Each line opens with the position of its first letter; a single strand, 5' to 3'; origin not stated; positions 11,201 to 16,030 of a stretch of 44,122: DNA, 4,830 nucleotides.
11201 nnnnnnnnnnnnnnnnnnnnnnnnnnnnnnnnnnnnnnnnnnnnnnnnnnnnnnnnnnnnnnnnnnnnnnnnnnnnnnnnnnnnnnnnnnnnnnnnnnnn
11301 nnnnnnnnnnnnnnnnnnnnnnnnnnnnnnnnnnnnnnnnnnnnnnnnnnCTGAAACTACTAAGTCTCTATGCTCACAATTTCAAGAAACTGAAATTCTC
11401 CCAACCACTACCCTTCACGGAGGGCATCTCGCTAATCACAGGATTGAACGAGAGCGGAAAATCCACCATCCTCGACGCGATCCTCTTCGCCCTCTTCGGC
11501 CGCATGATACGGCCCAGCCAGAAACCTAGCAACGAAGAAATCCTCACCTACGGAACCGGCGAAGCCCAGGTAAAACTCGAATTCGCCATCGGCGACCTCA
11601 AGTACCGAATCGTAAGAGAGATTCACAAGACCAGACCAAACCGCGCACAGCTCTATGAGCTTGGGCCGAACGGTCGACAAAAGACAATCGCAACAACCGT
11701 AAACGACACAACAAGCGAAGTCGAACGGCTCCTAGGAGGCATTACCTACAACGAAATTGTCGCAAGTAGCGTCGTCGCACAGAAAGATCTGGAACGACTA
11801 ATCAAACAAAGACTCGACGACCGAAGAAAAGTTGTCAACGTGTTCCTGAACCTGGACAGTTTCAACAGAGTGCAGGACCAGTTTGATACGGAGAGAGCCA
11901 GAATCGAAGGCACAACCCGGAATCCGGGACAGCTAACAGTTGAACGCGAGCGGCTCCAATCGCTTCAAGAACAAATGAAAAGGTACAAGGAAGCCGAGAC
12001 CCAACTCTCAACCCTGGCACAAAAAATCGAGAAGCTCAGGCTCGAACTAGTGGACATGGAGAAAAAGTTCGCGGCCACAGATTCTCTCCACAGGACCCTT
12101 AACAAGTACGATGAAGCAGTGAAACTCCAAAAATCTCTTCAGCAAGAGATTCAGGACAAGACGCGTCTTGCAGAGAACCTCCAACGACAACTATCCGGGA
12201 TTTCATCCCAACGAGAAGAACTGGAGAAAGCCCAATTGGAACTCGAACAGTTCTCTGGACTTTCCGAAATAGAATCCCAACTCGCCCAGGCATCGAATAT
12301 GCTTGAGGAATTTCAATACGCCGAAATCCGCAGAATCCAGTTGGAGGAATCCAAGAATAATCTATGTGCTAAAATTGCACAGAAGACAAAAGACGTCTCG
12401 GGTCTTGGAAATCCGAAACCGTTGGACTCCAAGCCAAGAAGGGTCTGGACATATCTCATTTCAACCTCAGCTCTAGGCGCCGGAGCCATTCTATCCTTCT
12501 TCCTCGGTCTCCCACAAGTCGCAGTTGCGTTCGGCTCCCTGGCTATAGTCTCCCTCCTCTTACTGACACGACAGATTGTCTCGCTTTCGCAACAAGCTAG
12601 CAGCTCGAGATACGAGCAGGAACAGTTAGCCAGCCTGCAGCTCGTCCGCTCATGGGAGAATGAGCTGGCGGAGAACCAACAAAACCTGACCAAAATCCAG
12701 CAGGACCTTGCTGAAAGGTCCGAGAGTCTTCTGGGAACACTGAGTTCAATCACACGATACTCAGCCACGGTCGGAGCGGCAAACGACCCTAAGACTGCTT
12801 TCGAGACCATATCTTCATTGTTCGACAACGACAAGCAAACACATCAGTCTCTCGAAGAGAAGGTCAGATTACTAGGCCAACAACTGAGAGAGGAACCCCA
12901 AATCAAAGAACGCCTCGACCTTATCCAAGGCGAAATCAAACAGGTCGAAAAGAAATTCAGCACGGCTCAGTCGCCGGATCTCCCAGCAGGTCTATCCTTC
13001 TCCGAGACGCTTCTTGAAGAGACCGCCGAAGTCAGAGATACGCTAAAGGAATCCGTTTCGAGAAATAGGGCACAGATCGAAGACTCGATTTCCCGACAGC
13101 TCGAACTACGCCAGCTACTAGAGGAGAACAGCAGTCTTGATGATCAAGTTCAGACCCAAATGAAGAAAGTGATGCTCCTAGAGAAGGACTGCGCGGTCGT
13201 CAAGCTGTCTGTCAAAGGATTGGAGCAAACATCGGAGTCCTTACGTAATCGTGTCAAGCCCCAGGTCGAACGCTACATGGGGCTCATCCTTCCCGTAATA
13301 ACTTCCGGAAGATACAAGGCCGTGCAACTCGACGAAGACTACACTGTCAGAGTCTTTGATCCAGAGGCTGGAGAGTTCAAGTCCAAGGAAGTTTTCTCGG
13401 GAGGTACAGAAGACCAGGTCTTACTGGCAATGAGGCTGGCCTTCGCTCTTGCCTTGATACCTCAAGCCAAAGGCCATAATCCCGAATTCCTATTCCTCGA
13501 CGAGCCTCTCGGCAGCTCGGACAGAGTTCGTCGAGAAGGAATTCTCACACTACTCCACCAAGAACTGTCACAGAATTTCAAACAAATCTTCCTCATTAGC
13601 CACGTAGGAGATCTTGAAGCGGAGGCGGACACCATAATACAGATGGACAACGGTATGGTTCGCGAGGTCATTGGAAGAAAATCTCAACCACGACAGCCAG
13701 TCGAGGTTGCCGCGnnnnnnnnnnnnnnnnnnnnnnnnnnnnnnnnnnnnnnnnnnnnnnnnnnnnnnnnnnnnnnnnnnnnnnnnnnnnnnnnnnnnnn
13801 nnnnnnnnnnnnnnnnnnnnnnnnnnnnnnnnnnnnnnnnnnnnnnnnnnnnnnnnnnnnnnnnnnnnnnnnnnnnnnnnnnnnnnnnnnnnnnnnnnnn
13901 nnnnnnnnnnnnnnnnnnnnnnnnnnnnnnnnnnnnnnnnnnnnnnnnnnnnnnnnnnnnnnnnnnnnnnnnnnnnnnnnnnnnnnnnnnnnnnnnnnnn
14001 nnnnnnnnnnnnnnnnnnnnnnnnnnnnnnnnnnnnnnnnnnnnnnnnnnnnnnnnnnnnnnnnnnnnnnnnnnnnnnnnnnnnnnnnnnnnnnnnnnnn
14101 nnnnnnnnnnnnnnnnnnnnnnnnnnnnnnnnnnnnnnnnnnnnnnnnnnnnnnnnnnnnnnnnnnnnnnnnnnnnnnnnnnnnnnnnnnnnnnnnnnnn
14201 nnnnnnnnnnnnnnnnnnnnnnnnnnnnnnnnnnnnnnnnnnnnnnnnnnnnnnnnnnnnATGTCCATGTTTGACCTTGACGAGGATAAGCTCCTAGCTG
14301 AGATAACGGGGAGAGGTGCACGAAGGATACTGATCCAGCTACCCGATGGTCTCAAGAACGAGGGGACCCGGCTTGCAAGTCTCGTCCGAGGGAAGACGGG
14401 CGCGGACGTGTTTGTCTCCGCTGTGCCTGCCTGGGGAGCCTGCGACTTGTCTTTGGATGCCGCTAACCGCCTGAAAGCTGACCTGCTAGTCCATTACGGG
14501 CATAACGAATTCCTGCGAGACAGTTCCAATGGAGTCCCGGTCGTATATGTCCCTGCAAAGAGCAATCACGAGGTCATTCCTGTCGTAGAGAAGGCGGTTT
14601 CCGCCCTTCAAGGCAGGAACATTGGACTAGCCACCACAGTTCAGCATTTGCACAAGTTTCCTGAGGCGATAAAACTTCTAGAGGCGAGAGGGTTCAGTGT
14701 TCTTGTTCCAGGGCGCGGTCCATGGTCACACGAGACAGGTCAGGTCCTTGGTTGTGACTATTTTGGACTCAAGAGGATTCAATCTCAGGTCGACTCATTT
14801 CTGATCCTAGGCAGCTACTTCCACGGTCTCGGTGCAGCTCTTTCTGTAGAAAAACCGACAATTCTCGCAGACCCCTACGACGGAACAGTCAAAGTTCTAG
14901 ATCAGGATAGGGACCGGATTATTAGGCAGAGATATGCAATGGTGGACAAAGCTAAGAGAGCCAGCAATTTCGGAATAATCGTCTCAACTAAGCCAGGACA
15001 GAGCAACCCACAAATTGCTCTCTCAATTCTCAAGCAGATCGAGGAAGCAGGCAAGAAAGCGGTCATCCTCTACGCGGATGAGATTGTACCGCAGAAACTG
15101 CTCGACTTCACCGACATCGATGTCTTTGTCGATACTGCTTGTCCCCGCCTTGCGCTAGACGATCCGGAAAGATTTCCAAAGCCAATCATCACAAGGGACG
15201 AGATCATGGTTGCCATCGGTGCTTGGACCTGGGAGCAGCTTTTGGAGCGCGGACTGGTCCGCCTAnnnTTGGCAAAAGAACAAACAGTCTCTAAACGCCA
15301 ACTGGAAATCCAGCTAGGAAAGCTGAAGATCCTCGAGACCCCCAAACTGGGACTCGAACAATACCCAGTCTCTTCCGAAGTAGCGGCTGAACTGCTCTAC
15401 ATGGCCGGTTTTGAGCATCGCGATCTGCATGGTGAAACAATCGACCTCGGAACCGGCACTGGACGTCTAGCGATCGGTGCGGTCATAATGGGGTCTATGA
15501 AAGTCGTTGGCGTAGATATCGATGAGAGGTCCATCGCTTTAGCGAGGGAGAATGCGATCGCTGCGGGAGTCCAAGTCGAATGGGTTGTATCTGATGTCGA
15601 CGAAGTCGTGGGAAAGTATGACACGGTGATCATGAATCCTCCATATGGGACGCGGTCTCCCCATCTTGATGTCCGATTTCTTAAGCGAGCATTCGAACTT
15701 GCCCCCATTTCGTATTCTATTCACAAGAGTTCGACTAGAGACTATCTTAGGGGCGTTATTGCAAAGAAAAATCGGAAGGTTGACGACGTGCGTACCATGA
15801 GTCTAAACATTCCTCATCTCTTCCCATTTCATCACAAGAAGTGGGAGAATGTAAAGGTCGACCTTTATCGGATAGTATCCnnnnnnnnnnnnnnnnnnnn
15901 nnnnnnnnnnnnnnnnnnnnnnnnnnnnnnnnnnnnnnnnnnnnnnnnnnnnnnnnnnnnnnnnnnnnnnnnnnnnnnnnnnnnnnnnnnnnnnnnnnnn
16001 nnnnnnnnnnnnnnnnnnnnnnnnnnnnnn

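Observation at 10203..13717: Mre11/Rad50-type pair in which the Rad50 zinc hook is replaced by a transmembrane helical hairpin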

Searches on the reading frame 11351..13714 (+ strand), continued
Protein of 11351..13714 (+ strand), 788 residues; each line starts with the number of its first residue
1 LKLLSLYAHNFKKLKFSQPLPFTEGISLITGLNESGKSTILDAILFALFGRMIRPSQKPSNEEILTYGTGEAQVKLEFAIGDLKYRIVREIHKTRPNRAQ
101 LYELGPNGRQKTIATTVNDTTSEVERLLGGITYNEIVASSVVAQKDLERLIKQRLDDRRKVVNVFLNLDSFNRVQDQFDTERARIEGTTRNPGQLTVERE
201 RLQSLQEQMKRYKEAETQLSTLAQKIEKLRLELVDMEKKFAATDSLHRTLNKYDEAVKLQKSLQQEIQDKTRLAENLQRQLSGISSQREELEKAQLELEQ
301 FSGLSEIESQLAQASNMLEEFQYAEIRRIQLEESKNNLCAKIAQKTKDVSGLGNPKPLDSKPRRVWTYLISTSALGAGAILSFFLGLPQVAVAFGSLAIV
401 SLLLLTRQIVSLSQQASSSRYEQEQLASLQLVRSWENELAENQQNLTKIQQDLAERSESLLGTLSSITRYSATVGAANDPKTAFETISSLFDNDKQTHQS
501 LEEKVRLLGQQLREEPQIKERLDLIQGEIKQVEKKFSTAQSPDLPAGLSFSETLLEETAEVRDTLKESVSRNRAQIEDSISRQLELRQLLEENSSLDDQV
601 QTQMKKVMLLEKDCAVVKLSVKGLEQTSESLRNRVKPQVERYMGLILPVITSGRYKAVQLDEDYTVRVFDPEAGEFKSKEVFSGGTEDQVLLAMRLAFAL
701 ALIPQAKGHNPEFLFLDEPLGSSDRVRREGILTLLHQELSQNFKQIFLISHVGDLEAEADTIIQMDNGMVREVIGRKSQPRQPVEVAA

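Call 78: find_encoding_contigs(protein=P0505, flank=7000, max_places=3)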
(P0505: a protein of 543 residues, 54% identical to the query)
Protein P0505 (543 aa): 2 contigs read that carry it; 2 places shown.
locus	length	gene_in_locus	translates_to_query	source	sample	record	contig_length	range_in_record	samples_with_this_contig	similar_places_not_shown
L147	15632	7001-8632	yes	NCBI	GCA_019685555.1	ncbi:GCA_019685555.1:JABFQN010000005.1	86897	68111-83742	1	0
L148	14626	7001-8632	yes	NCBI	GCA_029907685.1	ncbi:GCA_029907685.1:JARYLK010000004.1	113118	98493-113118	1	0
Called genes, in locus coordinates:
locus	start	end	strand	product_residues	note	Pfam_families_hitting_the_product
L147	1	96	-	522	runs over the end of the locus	PF13520:AA_permease_2, PF00324:AA_permease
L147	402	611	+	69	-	PF03435:Sacchrp_dh_NADP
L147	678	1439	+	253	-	PF16653:Sacchrp_dh_C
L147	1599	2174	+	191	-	PF01661:Macro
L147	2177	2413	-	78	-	-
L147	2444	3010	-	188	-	-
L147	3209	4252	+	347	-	PF26630:DUF8203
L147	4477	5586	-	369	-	PF09565:RE_NgoFVII (weak), PF13091:PLDc_2, PF28530:DUF8426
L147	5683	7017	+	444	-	PF09376:NurA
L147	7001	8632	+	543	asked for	PF01935:DUF87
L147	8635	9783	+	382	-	PF00149:Metallophos, PF12850:Metallophos_2 (weak)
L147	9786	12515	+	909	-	PF02463:SMC_N, PF13175:AAA_15, PF13304:AAA_21, PF13476:AAA_23 (faint), PF13514:AAA_27, PF13558:SbcC_Walker_B (weak)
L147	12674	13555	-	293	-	PF01939:NucS_C (weak), PF18899:DUF5655 (weak)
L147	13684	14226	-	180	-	-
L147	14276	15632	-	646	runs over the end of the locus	PF20442:BrxL_N, PF13337:BrxL_ATPase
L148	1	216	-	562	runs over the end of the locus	PF00324:AA_permease, PF13520:AA_permease_2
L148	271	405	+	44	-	-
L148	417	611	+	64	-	PF03435:Sacchrp_dh_NADP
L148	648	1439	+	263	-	PF16653:Sacchrp_dh_C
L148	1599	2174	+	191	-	PF01661:Macro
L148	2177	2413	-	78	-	-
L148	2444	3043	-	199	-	-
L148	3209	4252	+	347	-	PF26630:DUF8203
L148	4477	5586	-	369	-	PF09565:RE_NgoFVII (weak), PF13091:PLDc_2, PF28530:DUF8426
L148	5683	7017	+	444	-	PF09376:NurA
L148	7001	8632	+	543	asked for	PF01935:DUF87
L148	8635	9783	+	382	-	PF00149:Metallophos, PF12850:Metallophos_2 (weak)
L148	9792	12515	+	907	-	PF02463:SMC_N, PF13175:AAA_15, PF13304:AAA_21, PF13476:AAA_23, PF13514:AAA_27 (weak), PF13558:SbcC_Walker_B (weak)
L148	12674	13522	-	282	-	PF01939:NucS_C (weak), PF18899:DUF5655 (weak)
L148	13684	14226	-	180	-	-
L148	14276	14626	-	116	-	?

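Call 79: find_encoding_contigs(protein=P0536, flank=7000, max_places=3)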
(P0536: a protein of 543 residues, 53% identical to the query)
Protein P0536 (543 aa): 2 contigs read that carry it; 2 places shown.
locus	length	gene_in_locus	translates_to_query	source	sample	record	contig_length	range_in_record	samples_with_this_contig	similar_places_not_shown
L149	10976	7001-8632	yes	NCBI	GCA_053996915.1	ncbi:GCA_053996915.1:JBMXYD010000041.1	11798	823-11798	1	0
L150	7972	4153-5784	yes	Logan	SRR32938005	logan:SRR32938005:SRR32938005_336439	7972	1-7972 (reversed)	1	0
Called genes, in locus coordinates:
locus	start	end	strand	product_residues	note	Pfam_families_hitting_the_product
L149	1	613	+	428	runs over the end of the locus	PF01804:Penicil_amidase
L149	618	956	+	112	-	-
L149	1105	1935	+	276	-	PF04909:Amidohydro_2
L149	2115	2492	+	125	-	PF03259:Robl_LC7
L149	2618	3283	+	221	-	PF09892:DUF2119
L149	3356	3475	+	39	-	-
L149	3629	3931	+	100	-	PF00009:GTP_EFTU (weak), PF01926:MMR_HSR1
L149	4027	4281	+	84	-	-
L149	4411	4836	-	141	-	-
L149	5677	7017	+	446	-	PF09376:NurA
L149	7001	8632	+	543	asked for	PF01935:DUF87, PF12846:AAA_10 (faint)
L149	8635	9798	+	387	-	PF00149:Metallophos, PF12850:Metallophos_2 (weak)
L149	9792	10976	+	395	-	?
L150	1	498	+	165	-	?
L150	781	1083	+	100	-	PF00009:GTP_EFTU (weak), PF01926:MMR_HSR1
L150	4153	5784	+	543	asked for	PF01935:DUF87, PF12846:AAA_10 (faint)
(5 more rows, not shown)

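Call 82: find_encoding_contigs(protein=P0514, flank=7000, max_places=3)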
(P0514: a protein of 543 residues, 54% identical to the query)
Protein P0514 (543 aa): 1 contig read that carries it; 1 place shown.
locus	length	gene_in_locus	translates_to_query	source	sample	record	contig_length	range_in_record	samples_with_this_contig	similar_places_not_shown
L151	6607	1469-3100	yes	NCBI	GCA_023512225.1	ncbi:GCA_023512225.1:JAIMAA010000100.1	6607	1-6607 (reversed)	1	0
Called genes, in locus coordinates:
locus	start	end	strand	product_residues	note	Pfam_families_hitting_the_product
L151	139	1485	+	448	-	PF09376:NurA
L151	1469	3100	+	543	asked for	PF01935:DUF87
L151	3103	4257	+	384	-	PF00149:Metallophos, PF12850:Metallophos_2 (faint)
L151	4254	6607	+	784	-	PF02463:SMC_N, PF13175:AAA_15 (weak), PF13304:AAA_21, PF13476:AAA_23, PF13514:AAA_27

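Call 83: find_encoding_contigs(protein=P0496, flank=7000, max_places=3)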
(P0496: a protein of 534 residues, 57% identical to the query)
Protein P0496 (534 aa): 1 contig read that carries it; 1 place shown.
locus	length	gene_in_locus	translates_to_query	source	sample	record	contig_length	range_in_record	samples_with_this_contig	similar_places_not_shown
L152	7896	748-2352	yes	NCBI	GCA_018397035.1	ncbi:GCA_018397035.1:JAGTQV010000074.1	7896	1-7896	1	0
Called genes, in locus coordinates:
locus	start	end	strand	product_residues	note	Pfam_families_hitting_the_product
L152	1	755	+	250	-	?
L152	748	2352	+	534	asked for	PF01935:DUF87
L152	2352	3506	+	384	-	PF00149:Metallophos, PF12850:Metallophos_2 (weak)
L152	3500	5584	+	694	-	PF02463:SMC_N, PF13476:AAA_23, PF13514:AAA_27 (weak), PF13555:AAA_29 (weak)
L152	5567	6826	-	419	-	PF00871:Acetate_kinase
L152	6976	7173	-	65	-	-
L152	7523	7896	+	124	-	PF00111:Fer2 (weak), PF01799:Fer2_2 (weak)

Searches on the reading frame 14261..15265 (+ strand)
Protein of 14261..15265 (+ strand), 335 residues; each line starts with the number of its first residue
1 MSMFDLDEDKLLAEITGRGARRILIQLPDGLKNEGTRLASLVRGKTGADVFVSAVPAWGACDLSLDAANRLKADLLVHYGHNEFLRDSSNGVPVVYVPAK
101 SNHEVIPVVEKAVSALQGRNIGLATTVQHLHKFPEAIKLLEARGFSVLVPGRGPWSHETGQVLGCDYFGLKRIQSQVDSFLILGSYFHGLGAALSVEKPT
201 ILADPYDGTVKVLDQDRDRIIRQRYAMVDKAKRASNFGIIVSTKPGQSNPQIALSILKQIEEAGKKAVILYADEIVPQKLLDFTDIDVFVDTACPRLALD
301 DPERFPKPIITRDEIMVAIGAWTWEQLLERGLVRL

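Call 16: search_protein_families(library=pfam, proteins=[window:14261-15265:+], max_evalue=0.001)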
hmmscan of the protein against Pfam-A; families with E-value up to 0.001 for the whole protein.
window:14261-15265:+ (335 aa): 1 family
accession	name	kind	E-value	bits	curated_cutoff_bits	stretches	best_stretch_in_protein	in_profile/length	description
PF01866.22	Diphthamide_syn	-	9.9e-81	271.9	33.2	1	27-325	1-299/302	Putative diphthamide synthesis protein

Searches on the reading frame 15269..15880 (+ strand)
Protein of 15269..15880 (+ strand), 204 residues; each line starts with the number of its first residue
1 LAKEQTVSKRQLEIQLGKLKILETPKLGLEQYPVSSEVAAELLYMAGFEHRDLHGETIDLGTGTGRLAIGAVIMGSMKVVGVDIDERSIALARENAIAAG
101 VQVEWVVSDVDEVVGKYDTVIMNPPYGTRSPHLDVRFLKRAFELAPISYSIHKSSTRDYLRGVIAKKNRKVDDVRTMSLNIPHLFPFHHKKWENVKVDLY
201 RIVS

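Call 16: search_protein_families(library=pfam, proteins=[window:15269-15880:+], max_evalue=0.001)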
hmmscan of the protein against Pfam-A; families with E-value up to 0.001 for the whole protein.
window:15269-15880:+ (204 aa): 10 families
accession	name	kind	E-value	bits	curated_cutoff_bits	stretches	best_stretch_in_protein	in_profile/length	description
PF05175.20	MTS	-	5.1e-13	49.5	23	1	49-130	28-112/170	Methyltransferase small domain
PF06325.19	PrmA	-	2.7e-12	47.3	22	1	56-123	164-233/296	Ribosomal protein L11 methyltransferase (PrmA)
PF13649.12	Methyltransf_25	-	2.8e-10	41.2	27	1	59-123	3-72/97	Methyltransferase domain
PF13847.12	Methyltransf_31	-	2.7e-09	37.3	27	1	56-123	6-81/145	Methyltransferase domain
PF01170.24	UPF0020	-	4.9e-09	36.6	22.3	1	76-129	76-134/197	RMKL-like, methyltransferase domain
PF08241.18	Methyltransf_11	-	8.4e-06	26.8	21.2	1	59-113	2-54/95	Methyltransferase domain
PF08242.18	Methyltransf_12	-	3.7e-05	24.8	30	1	58-123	1-72/98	Methyltransferase domain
PF01861.22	BpsA_C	-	0.00026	20.8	27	1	76-130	67-126/243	Branched-chain polyamine synthase A C-terminal domain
PF13489.12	Methyltransf_23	-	0.00043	20.5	27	1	37-123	8-88/164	Methyltransferase domain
PF03602.21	Cons_hypoth95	-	0.00082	19.5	24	1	54-130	41-127/182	Conserved hypothetical protein 95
